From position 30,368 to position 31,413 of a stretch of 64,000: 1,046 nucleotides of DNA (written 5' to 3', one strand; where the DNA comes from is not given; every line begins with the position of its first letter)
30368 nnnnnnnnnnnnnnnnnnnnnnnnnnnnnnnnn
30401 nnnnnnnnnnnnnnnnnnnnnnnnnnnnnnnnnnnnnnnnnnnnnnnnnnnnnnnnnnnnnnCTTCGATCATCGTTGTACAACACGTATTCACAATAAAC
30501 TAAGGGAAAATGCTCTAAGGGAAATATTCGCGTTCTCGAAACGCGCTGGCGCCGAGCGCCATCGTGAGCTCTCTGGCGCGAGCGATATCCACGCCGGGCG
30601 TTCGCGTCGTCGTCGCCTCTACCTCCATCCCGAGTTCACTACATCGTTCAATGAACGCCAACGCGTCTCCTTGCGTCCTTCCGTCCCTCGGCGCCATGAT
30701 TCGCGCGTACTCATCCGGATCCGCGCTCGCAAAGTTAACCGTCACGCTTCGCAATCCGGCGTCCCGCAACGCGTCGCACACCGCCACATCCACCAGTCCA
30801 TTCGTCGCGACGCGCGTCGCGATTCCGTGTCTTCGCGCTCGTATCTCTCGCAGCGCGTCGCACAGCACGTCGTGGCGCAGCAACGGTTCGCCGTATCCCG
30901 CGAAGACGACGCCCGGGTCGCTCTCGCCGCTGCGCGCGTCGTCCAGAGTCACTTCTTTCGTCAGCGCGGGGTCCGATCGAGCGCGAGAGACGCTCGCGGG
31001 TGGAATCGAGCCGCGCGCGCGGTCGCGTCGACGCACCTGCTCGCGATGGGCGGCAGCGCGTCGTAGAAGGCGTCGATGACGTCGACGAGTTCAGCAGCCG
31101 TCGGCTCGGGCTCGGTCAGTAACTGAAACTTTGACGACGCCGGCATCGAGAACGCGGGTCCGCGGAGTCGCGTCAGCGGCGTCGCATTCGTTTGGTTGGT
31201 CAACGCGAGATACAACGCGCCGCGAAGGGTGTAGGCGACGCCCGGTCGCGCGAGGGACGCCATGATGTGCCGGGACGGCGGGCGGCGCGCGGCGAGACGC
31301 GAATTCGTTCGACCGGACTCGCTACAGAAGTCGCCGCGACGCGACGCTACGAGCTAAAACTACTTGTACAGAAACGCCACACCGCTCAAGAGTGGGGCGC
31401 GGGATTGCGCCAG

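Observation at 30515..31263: Radical-SAM-fold protein in which the CxxxCxxC cluster is replaced by TNQTNAT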

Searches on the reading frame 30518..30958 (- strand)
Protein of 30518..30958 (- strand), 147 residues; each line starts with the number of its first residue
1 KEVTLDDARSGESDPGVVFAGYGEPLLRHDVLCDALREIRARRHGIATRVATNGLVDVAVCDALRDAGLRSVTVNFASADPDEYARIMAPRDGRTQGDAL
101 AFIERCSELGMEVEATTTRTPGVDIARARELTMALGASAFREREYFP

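Call 6: search_protein_families(library=pfam, proteins=[window:30518-30958:-], max_evalue=1)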
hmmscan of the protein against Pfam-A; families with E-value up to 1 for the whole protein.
seq(147 aa): 3 families
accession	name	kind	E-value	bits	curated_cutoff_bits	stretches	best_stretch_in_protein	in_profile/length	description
PF04055.27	Radical_SAM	-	2.6e-12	47.6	29.5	1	15-123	46-151/166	Radical SAM superfamily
PF13305.11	TetR_C_33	-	0.065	14.3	26.8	0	27-65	59-96/103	Tetracyclin repressor-like, C-terminal domain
PF22992.2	C2CH-4th_BIRD-IDD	-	0.22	11.9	26.3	0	29-44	19-34/42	BIRD-IDD transcription factor, fourth C2HC zinc finger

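Call 7: search_protein_families(library=ncbifam, proteins=[window:30518-30958:-], max_evalue=1)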
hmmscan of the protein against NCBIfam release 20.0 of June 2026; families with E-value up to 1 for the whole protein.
seq(147 aa): 27 families (the best 25 are shown)
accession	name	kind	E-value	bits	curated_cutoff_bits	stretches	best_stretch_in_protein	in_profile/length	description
TIGR04038.1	tatD_link_rSAM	subfamily_domain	8.9e-17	61.5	129.7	1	17-145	62-191/192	TatD family nuclease-associated radical SAM protein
TIGR04100.1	rSAM_pair_X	hypoth_equivalog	5.7e-11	42.4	262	1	16-137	64-189/197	TIGR04100 family radical SAM protein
TIGR02668.1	moaA_archaeal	equivalog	5.5e-08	32.1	325.25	1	23-111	65-148/303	GTP 3',8-cyclase MoaA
NF001199.0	PRK00164.2-1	equivalog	6.7e-08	32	231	1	23-90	67-132/308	GTP 3',8-cyclase MoaA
TIGR02666.1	moaA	equivalog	1.6e-07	30.6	284.05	1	23-113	68-158/336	GTP 3',8-cyclase MoaA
TIGR04055.1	rSAM_NirJ2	equivalog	5e-06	26.3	500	1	18-140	50-169/326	putative heme d1 biosynthesis radical SAM protein NirJ2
TIGR04545.1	rSAM_ahbD_hemeb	equivalog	7.8e-06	25.6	500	1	12-140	45-170/339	heme b synthase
TIGR02109.1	PQQ_syn_pqqE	equivalog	1.5e-05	24.2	381.35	1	19-138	59-175/358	pyrroloquinoline quinone biosynthesis protein PqqE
TIGR04317.1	W_rSAM_matur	equivalog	1.9e-05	24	380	1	17-88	54-121/349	tungsten cofactor oxidoreductase radical SAM maturase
TIGR04133.1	rSAM_w_lipo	hypoth_equivalog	2.8e-05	23.2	425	1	17-147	77-204/350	TIGR04133 family radical SAM/SPASM protein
TIGR04054.1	rSAM_NirJ1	equivalog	0.00028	19.6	650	1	15-113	84-176/387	putative heme d1 biosynthesis radical SAM protein NirJ1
TIGR01290.1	nifB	equivalog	0.00074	18.3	343.65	1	18-88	83-153/441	nitrogenase cofactor biosynthesis protein NifB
TIGR00433.2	bioB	equivalog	0.00079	18.7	225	1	11-113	90-186/307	biotin synthase BioB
NF045702.1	rSAM_GDGT_ether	equivalog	0.0016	17.2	450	1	15-111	137-228/486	tetraether lipid synthase Tes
NF033717.2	HPDL_rSAM_activ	equivalog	0.0027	17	420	1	7-60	124-174/311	4-hydroxyphenylacetate decarboxylase activase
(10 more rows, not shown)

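Call 53: find_related_loci(query=A5, collection=genome_contigs, flank=4000)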
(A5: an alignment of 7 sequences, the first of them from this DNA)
Query A5 (137 aa) in genome_contigs; peptide patterns used: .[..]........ (x = any residue, [..] = any of these).
63 stretches matched a pattern, but none encodes a relative of the query by tblastn (E <= 1e-3).

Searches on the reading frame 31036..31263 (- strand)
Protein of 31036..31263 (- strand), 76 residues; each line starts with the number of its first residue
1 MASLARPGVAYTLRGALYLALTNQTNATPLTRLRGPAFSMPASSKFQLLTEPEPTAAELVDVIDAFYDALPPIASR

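Call 6: search_protein_families(library=pfam, proteins=[window:31036-31263:-], max_evalue=1)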
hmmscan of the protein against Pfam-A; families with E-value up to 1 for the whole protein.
seq(76 aa): 0 families

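Call 7: search_protein_families(library=ncbifam, proteins=[window:31036-31263:-], max_evalue=1)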
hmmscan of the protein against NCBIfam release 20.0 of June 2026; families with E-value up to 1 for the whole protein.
seq(76 aa): 1 family
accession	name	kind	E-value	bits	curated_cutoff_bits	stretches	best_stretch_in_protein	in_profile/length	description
TIGR04100.1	rSAM_pair_X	hypoth_equivalog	0.063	12.8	262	1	9-66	2-57/197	TIGR04100 family radical SAM protein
